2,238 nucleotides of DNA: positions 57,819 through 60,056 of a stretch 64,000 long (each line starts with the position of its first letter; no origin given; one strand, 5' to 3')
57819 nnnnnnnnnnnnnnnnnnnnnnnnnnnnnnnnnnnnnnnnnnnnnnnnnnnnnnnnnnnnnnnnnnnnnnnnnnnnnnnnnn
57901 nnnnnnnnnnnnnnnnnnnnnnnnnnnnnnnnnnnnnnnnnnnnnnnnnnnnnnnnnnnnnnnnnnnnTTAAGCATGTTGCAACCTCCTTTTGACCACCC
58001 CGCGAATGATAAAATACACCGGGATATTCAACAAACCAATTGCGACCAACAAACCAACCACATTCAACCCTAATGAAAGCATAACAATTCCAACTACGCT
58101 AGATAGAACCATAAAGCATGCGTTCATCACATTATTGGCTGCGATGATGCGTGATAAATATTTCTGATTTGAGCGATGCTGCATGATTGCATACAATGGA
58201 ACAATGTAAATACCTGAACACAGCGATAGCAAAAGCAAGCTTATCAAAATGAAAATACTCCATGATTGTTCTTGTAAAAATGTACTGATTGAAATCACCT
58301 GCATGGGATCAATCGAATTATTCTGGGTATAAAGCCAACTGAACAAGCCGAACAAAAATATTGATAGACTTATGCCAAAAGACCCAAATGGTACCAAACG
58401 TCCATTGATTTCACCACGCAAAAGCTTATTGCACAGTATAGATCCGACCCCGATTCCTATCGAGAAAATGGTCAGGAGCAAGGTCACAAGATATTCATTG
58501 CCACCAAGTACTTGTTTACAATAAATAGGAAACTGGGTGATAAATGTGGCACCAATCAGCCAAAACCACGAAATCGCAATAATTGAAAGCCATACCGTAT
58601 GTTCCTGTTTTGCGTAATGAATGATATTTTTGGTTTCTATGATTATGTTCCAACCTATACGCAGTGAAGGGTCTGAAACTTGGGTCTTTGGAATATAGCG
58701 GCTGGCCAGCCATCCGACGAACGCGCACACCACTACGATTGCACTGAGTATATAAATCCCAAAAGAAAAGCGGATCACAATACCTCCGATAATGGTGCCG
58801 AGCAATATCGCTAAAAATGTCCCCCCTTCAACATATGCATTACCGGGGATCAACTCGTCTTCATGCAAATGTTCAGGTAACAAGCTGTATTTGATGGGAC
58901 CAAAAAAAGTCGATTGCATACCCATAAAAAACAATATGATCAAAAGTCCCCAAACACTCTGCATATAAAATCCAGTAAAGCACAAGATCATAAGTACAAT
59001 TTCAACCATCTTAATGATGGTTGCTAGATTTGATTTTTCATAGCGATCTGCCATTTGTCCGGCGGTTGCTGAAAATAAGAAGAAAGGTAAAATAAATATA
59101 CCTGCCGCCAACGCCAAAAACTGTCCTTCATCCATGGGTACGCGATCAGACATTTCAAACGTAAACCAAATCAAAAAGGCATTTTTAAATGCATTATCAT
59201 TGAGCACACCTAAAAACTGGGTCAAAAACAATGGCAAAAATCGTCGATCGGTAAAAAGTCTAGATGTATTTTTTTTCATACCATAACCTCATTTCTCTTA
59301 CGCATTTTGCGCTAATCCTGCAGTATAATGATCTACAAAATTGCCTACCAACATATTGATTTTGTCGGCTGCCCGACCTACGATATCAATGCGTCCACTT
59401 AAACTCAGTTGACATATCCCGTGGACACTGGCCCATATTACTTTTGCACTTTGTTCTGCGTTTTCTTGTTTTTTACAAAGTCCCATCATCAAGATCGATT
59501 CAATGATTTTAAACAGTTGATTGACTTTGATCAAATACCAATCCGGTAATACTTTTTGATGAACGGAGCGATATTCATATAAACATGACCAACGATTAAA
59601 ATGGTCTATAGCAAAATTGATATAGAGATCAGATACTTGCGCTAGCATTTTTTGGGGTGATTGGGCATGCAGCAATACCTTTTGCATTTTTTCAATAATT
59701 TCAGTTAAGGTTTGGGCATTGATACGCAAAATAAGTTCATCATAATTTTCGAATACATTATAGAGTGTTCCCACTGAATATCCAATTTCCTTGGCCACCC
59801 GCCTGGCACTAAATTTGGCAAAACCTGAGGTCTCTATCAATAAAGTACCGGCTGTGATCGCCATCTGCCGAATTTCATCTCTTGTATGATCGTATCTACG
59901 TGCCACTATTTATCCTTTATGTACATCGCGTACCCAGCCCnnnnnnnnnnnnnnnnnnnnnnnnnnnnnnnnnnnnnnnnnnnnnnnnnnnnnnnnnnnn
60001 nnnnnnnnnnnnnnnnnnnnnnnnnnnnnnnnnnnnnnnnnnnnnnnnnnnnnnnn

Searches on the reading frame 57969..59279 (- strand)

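Call 17: search_protein_families(library=pfam, proteins=[window:57969-59279:-], max_evalue=0.00001)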
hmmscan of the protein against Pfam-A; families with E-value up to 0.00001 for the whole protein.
window:57969-59279:- (436 aa): 2 families
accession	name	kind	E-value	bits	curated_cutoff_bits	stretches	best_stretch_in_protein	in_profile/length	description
PF07690.21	MFS_1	-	1.4e-19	70.7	33.4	1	18-385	2-338/347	Major Facilitator Superfamily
PF05977.19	MFS_3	-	3.2e-11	42.8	27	1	63-314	55-305/524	Transmembrane secretion effector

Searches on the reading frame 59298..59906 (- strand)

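Call 17: search_protein_families(library=pfam, proteins=[window:59298-59906:-], max_evalue=0.00001)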
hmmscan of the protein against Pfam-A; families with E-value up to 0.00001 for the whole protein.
window:59298-59906:- (202 aa): 2 families
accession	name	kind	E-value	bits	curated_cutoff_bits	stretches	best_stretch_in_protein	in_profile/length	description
PF00440.29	TetR_N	-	1.4e-06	28.4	24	1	18-61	3-46/47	Bacterial regulatory proteins, tetR family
PF13305.11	TetR_C_33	-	2.3e-06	28.6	26.8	1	89-178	2-90/103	Tetracyclin repressor-like, C-terminal domain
